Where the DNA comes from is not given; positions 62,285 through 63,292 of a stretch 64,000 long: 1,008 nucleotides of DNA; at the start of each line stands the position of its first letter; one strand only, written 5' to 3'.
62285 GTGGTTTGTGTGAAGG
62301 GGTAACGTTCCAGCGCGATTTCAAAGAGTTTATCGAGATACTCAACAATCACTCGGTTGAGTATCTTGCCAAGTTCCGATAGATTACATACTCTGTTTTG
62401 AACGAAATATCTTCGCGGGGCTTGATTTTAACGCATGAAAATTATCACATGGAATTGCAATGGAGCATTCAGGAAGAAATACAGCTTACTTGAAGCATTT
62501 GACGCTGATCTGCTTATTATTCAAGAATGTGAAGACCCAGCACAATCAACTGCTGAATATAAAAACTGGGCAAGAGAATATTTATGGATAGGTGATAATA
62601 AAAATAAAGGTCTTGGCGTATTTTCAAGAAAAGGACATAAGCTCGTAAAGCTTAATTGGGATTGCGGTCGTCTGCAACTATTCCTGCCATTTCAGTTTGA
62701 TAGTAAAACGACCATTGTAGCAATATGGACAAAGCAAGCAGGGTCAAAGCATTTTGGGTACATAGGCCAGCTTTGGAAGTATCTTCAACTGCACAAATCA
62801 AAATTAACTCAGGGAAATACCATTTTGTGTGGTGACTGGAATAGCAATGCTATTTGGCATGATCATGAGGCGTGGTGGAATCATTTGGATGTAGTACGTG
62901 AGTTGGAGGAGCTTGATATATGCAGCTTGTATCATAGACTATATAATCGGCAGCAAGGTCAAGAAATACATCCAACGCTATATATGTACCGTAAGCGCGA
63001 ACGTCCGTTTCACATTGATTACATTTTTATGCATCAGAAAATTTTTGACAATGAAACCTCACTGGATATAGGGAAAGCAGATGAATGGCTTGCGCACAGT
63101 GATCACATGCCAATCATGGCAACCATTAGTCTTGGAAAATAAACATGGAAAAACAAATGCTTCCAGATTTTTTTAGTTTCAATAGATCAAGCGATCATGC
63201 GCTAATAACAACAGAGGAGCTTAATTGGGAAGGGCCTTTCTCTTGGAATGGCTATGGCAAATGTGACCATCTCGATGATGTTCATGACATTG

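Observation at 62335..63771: AT-rich two-gene islet (EEP-family nuclease plus GIY-YIG-like protein) after rtcB, demarcated by a strong hairpin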

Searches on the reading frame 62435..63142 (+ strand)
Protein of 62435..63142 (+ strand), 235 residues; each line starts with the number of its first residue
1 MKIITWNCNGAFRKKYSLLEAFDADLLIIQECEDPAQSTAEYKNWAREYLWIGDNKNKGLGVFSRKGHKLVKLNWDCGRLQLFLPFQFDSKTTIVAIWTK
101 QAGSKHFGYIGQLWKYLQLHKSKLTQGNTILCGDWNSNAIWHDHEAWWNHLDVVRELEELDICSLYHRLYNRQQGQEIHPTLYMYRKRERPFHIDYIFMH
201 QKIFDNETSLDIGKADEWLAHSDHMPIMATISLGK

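Call 4: search_protein_families(library=pfam, proteins=[window:62435-63142:+], max_evalue=1)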
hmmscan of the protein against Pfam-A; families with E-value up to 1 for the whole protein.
window:62435-63142:+ (235 aa): 3 families
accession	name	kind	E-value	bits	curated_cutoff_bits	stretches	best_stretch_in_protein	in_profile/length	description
PF03372.29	Exo_endo_phos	-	2.4e-09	37.7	24.5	1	4-201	1-204/225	Endonuclease/Exonuclease/phosphatase family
PF14529.12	Exo_endo_phos_2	-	0.015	15.6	27.4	1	114-227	18-116/117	Endonuclease-reverse transcriptase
PF14445.12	Prok-RING_2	-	0.14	12.8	22.4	1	129-144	25-40/56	Prokaryotic RING finger family 2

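Call 5: search_protein_families(library=padloc, proteins=[window:62435-63142:+], max_evalue=1)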
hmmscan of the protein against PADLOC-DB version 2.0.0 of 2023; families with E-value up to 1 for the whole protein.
window:62435-63142:+ (235 aa): 0 families

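Call 6: search_protein_families(library=ncbifam, proteins=[window:62435-63142:+], max_evalue=1)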
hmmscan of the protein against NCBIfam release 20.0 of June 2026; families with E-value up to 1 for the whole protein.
window:62435-63142:+ (235 aa): 2 families
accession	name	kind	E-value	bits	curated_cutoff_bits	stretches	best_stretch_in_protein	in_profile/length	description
TIGR00633.1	xth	equivalog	6.4e-11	42.2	99.05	1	1-231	1-254/255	exodeoxyribonuclease III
TIGR00195.1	exoDNase_III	equivalog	1.5e-07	31.3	182.55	1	1-231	1-254/254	exodeoxyribonuclease III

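Call 8: find_homologous_proteins(query=window:62435-63142:+)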
Query window:62435-63142:+ (235 aa): 2394 proteins with E <= 0.001 among 2474 candidates; the best 120 are listed.
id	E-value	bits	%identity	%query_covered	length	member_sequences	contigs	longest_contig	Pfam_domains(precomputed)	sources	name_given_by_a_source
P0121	1.5e-161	554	98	100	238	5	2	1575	PF03372.30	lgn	-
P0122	8.5e-141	486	88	99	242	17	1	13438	PF03372.30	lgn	-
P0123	7.1e-113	394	68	99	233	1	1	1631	PF03372.30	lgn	-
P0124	1.5e-105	370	66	99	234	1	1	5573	PF03372.30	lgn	-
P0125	1.6e-105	370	64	99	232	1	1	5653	PF03372.30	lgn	-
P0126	1.1e-104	367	65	99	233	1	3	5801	PF03372.30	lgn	-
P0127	5.1e-102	359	62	99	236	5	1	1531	PF03372.30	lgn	-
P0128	8.7e-102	358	65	99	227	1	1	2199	PF03372.30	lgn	-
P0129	1.1e-98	348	61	98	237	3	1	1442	PF03372.30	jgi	-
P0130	2.4e-93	330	59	99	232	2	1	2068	PF03372.30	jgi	-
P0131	2.9e-93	330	57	99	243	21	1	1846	PF03372.30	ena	-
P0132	2.3e-92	327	58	98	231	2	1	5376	PF03372.30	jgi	jgi:exonuclease III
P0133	1.5e-91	324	58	99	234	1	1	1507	PF03372.30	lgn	-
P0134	5.9e-91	322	57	99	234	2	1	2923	PF03372.30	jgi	-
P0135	1.9e-90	321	55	99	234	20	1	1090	PF03372.30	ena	-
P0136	7.7e-90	319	58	97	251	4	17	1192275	PF03372.30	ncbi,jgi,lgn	ncbi:MAG: exonuclease III [Parvibaculaceae bacterium]|jgi:exonuclease III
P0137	2.0e-89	317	56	100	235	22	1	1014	PF03372.30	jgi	jgi:exonuclease III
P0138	3.5e-89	317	58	99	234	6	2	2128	PF03372.30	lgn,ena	-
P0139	6.6e-89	316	57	98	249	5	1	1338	PF03372.30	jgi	jgi:exonuclease III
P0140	1.1e-88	315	55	99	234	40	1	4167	PF03372.30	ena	-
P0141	2.2e-88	314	55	99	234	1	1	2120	PF03372.30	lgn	-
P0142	2.6e-88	314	56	99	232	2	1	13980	PF03372.30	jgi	-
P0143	3.1e-88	313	56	99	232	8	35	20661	PF03372.30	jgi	-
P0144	4.9e-88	313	58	99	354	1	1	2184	PF03372.30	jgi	-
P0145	5.2e-88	313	56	97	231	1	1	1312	PF03372.30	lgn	-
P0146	5.6e-88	313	56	98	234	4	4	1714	PF03372.30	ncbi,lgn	-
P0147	6.9e-88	312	55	98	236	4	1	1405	PF03372.30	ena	-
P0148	8.9e-88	312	55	99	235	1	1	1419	PF03372.30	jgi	jgi:exonuclease III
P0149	1.1e-87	312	56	97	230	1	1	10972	PF03372.30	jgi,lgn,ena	-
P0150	1.3e-87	311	56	100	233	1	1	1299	PF03372.30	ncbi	-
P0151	2.5e-87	310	55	99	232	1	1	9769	PF03372.30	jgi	-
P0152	4.9e-87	309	56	100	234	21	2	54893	PF03372.30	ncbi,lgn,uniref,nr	ncbi:MAG: endonuclease/exonuclease/phosphatase family protein [Methylobacter sp.]|uniref:endonucleas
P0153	7.4e-87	309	58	99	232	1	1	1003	PF03372.30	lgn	-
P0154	1.0e-86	308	57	98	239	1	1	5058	PF03372.30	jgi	-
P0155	1.1e-86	308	55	99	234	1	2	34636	PF03372.30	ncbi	-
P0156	1.5e-86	308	55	100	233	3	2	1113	PF03372.30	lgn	-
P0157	1.6e-86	308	55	99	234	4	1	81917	PF03372.30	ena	-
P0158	2.1e-86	307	56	98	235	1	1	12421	PF03372.30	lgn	-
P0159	2.7e-86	307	56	98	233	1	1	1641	PF03372.30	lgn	-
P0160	3.3e-86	307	55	99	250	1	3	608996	PF03372.30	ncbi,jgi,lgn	jgi:exonuclease III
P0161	3.5e-86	307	56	98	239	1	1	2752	PF03372.30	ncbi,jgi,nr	ncbi:MAG: endonuclease/exonuclease/phosphatase family protein [Chromatiales bacterium]|nr:endonuclea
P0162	3.8e-86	307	54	99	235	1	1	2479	PF03372.30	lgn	-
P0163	5.4e-86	306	52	99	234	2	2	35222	PF03372.30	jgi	-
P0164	7.8e-86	306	52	99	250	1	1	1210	PF03372.30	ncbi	-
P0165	8.4e-86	305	57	98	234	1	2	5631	PF03372.30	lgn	-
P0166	1.2e-85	305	54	99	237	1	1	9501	PF03372.30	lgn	-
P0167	1.7e-85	304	55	99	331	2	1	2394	PF03372.30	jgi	-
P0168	1.7e-85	304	52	98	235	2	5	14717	PF03372.30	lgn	-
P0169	2.5e-85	304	56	99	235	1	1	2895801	PF03372.30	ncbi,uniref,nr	ncbi:endonuclease [Methyloprofundus sedimenti]|uniref:Endonuclease n=1 Tax=Methyloprofundus sediment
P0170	2.6e-85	304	56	98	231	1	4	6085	PF03372.30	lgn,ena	-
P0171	2.7e-85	304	55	97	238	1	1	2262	PF14529.13,PF03372.30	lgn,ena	-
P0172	3.0e-85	304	53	99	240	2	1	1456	PF03372.30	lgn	-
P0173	4.0e-85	303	54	99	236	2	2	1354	PF03372.30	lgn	-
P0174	4.7e-85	303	53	98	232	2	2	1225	PF03372.30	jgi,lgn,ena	-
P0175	8.1e-85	302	54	98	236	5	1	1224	PF03372.30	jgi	jgi:exonuclease III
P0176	1.1e-84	302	56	98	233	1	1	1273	PF03372.30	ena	-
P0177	1.2e-84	302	55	97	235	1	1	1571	PF03372.30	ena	-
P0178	1.2e-84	302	56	99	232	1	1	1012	PF03372.30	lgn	-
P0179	1.5e-84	301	55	97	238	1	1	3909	PF03372.30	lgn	-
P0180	1.6e-84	301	55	99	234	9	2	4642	PF03372.30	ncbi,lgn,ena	-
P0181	2.7e-84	300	53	99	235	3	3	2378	PF03372.30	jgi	jgi:exonuclease III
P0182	4.2e-84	300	56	97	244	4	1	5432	PF03372.30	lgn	-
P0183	6.9e-84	299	56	98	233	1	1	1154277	PF03372.30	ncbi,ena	-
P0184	9.8e-84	299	54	98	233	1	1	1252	PF03372.30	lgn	-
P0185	1.6e-83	298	55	97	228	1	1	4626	PF03372.30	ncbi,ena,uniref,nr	ncbi:MAG TPA: endonuclease/exonuclease/phosphatase family protein [Hellea balneolensis]|uniref:Endon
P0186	1.6e-83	298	53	98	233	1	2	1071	PF03372.30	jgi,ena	-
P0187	1.7e-83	298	55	99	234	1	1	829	PF03372.30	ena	-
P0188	2.0e-83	298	56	99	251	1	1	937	PF03372.30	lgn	-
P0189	2.4e-83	297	57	98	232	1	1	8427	PF03372.30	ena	-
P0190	3.0e-83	297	53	99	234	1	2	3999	PF03372.30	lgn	-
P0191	4.6e-83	296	51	99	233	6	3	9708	PF03372.30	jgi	jgi:exonuclease III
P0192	4.8e-83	296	53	99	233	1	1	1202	PF03372.30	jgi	-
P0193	5.4e-83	296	53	97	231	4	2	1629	PF03372.30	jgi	jgi:exonuclease III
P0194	7.2e-83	296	54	98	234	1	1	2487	PF03372.30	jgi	jgi:exonuclease III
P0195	1.3e-82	295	59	91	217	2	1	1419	PF03372.30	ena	-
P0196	1.6e-82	295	51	97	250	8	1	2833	PF03372.30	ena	-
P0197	2.2e-82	294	56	98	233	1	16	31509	PF03372.30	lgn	-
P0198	2.7e-82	294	52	98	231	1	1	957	PF03372.30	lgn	-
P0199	2.9e-82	294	52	99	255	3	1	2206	PF03372.30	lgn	-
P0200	3.1e-82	294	52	98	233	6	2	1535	PF03372.30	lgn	-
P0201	4.4e-82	293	55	97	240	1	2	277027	PF03372.30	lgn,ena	-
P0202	5.3e-82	293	53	98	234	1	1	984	PF03372.30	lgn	-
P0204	9.0e-82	292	54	98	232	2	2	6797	PF03372.30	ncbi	-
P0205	9.7e-82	292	50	98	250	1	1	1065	PF03372.30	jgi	jgi:exonuclease III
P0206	1.0e-81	292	57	98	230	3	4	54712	PF03372.30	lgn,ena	-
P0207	1.1e-81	292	53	99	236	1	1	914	PF03372.30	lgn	-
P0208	1.2e-81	292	54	99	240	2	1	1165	PF03372.30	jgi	-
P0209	1.5e-81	292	56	99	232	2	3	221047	PF03372.30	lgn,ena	-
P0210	1.5e-81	291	52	98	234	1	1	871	PF03372.30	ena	-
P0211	2.2e-81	291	57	97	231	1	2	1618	PF03372.30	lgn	-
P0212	2.5e-81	291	55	99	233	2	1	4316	PF03372.30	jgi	-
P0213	2.6e-81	291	53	99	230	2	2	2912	PF03372.30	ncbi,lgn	-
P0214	2.9e-81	291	52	99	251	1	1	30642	PF03372.30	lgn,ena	-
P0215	3.1e-81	290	51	98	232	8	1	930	PF14529.13,PF03372.30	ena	-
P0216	3.6e-81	290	54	99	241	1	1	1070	PF03372.30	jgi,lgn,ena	-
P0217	3.8e-81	290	50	97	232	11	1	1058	PF03372.30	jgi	jgi:exonuclease III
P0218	3.9e-81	290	56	98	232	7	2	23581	PF03372.30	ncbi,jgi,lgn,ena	ncbi:MAG: endonuclease/exonuclease/phosphatase family protein [Gallionellaceae bacterium]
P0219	3.9e-81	290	50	99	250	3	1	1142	PF03372.30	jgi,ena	-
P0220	4.2e-81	290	53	99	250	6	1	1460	PF03372.30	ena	-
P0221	4.3e-81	290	51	99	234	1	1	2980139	PF03372.30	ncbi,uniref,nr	ncbi:endonuclease/exonuclease/phosphatase family protein [Pseudomonas cavernicola]|uniref:Endonuclea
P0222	4.7e-81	290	53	98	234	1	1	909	PF03372.30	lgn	-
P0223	4.8e-81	290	52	98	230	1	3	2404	PF03372.30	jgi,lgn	jgi:exonuclease III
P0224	5.9e-81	290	55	98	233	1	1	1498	PF03372.30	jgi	jgi:exonuclease III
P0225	6.6e-81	289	51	98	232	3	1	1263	PF14529.13,PF03372.30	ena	-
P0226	7.3e-81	289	53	97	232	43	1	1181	PF03372.30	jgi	jgi:exonuclease III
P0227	8.3e-81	289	54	97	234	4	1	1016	PF03372.30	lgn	-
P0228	9.0e-81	289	53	98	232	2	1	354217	PF03372.30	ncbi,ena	-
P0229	1.1e-80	289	50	98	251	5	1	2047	PF03372.30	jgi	jgi:exodeoxyribonuclease-3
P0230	1.4e-80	288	52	99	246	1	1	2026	PF03372.30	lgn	-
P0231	1.4e-80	288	52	99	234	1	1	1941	PF03372.30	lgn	-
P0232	1.5e-80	288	52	98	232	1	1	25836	PF03372.30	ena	-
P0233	1.6e-80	288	55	99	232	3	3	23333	PF03372.30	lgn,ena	-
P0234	1.7e-80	288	54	99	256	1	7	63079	PF03372.30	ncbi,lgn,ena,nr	ncbi:MAG: endonuclease/exonuclease/phosphatase family protein [Planctomycetaceae bacterium]|nr:endon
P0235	1.8e-80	288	53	98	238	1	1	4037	PF03372.30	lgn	-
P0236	2.0e-80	288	52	98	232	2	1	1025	PF03372.30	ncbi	-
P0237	2.3e-80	288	51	99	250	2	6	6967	PF03372.30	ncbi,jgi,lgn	jgi:exonuclease III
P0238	2.4e-80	288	53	98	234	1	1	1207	PF03372.30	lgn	-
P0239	2.5e-80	288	50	99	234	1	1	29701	PF03372.30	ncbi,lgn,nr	ncbi:MAG: endonuclease/exonuclease/phosphatase family protein [Candidatus Cloacimonetes bacterium]|n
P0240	2.6e-80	287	53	98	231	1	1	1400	PF03372.30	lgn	-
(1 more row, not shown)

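Call 24: find_encoding_contigs(protein=P0169, flank=4000, max_places=2)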
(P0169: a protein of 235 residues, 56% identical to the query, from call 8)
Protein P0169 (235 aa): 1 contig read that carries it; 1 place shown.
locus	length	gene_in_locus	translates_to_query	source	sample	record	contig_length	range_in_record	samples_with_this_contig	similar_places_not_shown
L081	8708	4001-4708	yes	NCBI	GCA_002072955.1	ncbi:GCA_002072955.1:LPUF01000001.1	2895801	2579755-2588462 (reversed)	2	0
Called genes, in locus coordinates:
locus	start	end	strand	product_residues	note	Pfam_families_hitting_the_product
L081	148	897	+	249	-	PF02463:SMC_N (faint), PF00005:ABC_tran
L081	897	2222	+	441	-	PF19295:SufBD_N, PF01458:SUFBD_core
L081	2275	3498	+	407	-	PF00266:Aminotran_5, PF00155:Aminotran_1_2 (weak), PF01053:Cys_Met_Meta_PP (faint), PF01041:DegT_DnrJ_EryC1 (weak)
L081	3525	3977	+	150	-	PF01592:NifU_N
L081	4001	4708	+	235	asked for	PF03372:Exo_endo_phos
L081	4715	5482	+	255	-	PF04445:SAM_MT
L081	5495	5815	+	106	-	PF00355:Rieske, PF13806:Rieske_2, PF22543:Rieske_4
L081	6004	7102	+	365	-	PF03462:PCRF, PF00472:RF-1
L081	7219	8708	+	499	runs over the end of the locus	PF01336:tRNA_anti-codon, PF00152:tRNA-synt_2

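Call 25: find_encoding_contigs(protein=P0221, flank=4000, max_places=2)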
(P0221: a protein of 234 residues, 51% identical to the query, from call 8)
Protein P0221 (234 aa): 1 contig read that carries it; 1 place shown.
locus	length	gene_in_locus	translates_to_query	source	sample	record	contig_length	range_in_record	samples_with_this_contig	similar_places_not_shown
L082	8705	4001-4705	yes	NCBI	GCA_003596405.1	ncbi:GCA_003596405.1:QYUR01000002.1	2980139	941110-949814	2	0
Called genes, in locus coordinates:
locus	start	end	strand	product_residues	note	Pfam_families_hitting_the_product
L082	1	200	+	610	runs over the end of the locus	PF20172:DUF6538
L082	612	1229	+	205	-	PF00239:Resolvase, PF02796:HTH_7 (faint)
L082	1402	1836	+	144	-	-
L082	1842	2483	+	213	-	PF13384:HTH_23 (weak)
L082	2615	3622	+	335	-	-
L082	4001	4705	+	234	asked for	PF03372:Exo_endo_phos (weak)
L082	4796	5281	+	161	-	-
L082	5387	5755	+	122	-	-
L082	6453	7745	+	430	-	PF13692:Glyco_trans_1_4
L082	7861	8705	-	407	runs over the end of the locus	PF02515:CoA_transf_3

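Call 26: find_encoding_contigs(protein=P0136, flank=4000, max_places=3)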
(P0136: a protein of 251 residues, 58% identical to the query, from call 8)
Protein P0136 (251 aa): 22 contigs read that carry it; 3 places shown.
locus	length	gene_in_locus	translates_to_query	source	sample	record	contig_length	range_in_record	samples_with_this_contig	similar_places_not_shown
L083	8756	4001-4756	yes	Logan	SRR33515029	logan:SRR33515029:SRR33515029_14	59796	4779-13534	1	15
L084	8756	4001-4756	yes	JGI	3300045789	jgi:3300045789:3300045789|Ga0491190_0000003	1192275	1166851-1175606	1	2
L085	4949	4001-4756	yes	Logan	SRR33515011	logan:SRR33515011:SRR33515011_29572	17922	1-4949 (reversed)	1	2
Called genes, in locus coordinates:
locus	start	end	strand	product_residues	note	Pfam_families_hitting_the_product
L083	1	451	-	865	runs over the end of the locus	PF03176:MMPL, PF02460:Patched, PF12349:Sterol-sensing, PF03176:MMPL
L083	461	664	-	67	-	PF11127:YgaP-like_TM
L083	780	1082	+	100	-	PF01022:HTH_5, PF13412:HTH_24 (faint), PF12840:HTH_20 (weak)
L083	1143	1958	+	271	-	-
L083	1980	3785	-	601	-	PF08885:GSCFA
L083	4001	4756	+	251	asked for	PF03372:Exo_endo_phos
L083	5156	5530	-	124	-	-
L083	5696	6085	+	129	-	-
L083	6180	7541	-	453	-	PF03972:MmgE_PrpD_N, PF19305:MmgE_PrpD_C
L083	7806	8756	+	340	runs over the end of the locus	PF03330:DPBB_1, PF05036:SPOR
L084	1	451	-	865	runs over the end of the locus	PF03176:MMPL, PF02460:Patched, PF12349:Sterol-sensing, PF03176:MMPL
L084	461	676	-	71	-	PF11127:YgaP-like_TM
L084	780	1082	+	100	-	PF01022:HTH_5, PF13412:HTH_24 (faint), PF12840:HTH_20 (weak)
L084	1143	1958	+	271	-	-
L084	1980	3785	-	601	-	PF08885:GSCFA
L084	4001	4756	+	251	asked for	PF03372:Exo_endo_phos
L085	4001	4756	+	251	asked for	PF03372:Exo_endo_phos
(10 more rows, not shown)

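Call 27: search_solved_structures(query=A2, max_evalue=0.01)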
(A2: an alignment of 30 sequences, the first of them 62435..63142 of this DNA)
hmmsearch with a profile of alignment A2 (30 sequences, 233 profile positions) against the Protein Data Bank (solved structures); distinct sequences matched with E-value up to 0.01: 18.
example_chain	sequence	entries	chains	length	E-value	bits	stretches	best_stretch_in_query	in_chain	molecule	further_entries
2jc4_A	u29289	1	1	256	2.7e-10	43.5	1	1-231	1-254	EXODEOXYRIBONUCLEASE III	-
6fk4_A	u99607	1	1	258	2.8e-10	43.5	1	1-231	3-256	Exodeoxyribonuclease III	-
6fk5_A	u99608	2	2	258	2.5e-09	40.3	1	1-231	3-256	NExo D146N | Exodeoxyribonuclease III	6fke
8sp5_A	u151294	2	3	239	1.2e-08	38.2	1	16-213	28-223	LINE-1 retrotransposon endonuclease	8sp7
1vyb_A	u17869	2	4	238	1.2e-08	38.1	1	16-213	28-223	ORF2 CONTAINS A REVERSE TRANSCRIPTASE DOMAIN | LINE-1 retrotransposable element ORF2 protein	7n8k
2v0r_A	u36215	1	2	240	3.1e-08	36.8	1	16-213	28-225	LTX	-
2v0s_A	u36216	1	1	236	6.1e-08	35.8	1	16-210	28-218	LR1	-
7n8s_A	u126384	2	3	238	1.8e-07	34.3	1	16-225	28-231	LINE-1 retrotransposable element ORF2 protein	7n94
5cfe_A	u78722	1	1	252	3.8e-07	33.2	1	1-231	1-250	Exodeoxyribonuclease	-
8igi_A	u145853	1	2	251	1.9e-06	30.9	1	1-230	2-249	Exodeoxyribonuclease (LexA)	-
5j8n_A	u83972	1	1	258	2.7e-06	30.4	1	3-138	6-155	Exodeoxyribonuclease III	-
3w2x_A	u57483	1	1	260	0.0003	23.7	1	1-232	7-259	Exodeoxyribonuclease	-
3w2y_A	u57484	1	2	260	0.00031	23.7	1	1-232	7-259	Exodeoxyribonuclease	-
3fzi_A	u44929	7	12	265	0.00032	23.6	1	1-232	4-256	Exodeoxyribonuclease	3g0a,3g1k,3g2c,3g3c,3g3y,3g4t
3g91_A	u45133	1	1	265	0.00035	23.5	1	1-232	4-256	Exodeoxyribonuclease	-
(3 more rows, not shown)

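Call 29: search_protein_families(library=phrogs, proteins=[window:62435-63142:+], max_evalue=0.1)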
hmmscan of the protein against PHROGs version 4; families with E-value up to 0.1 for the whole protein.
window:62435-63142:+ (235 aa): 0 families

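Call 41: search_dna_similar(query=window:62435-63142:+, collection=plasmids, mode=protein, max_evalue=1e-10, max_rows=25)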
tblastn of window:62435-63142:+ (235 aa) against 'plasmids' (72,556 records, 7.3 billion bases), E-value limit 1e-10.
Records with a match: 34; places in all: 34; records where one place covers at least 80% of the query: 34.
Best place of each record, by identity: <60% 34.
By first word of the organism name: Bacillus 25; Cytobacillus 5; Chondrinema 1; Klebsiella 1; Paenarthrobacter 1; Mycobacterium 1.
By predicted mobility (MOB-suite, as given by PLSDB): non-mobilizable 29; mobilizable 5.
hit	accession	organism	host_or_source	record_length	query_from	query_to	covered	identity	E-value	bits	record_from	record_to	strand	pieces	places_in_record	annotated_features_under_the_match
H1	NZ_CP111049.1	Chondrinema litorale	Seaweed,red alga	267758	1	231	98%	48.3%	1e-67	232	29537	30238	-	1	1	endonuclease/exonuclease/phosphatase family protein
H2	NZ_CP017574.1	Bacillus thuringiensis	whole organism,soil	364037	1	229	97%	35.6%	7e-36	141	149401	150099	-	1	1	endonuclease/exonuclease/phosphatase family protein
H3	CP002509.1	Bacillus thuringiensis serovar finitimus YBT-020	-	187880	1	229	97%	34.7%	1e-36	143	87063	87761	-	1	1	hypothetical protein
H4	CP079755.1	Klebsiella grimontii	cell culture,urine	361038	1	229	97%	34.0%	4e-37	144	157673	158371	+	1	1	endonuclease/exonuclease/phosphatase family protein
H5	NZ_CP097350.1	Cytobacillus pseudoceanisediminis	cell culture,hot underground spring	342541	1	229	97%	33.6%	1e-37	145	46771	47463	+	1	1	endonuclease/exonuclease/phosphatase family protein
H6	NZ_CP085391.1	Cytobacillus firmus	single cell,soil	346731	1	229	97%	33.6%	1e-37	145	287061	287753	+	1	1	endonuclease/exonuclease/phosphatase family protein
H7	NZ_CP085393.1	Cytobacillus oceanisediminis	single cell,soil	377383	1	229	97%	33.6%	1e-37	145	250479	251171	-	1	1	endonuclease/exonuclease/phosphatase family protein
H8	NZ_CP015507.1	Cytobacillus oceanisediminis 2691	seawater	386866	1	229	97%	33.6%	1e-37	145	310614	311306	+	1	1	endonuclease/exonuclease/phosphatase family protein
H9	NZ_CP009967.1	Bacillus cereus E33L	Microbial isolate culture,Animal, ...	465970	1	229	97%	33.6%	1e-35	140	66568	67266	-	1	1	endonuclease/exonuclease/phosphatase family protein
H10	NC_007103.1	Bacillus cereus E33L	-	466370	1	229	97%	33.6%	1e-35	140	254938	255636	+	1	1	endonuclease/exonuclease/phosphatase family protein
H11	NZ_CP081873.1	Bacillus toyonensis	Environment,soil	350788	1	233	99%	32.9%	2e-33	134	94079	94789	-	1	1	endonuclease/exonuclease/phosphatase family protein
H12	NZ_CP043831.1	Bacillus sp. BS98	oyster,whole organism,intestinal tract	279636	1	233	99%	32.6%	4e-36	141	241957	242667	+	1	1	endonuclease/exonuclease/phosphatase family protein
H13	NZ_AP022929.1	Bacillus cereus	-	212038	1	229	97%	33.2%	3e-36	142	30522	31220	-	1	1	endonuclease/exonuclease/phosphatase family protein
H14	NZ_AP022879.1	Bacillus cereus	-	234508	1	229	97%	33.2%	3e-36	142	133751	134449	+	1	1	endonuclease/exonuclease/phosphatase family protein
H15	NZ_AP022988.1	Bacillus cereus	-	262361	1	229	97%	33.2%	3e-36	142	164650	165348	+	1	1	endonuclease/exonuclease/phosphatase family protein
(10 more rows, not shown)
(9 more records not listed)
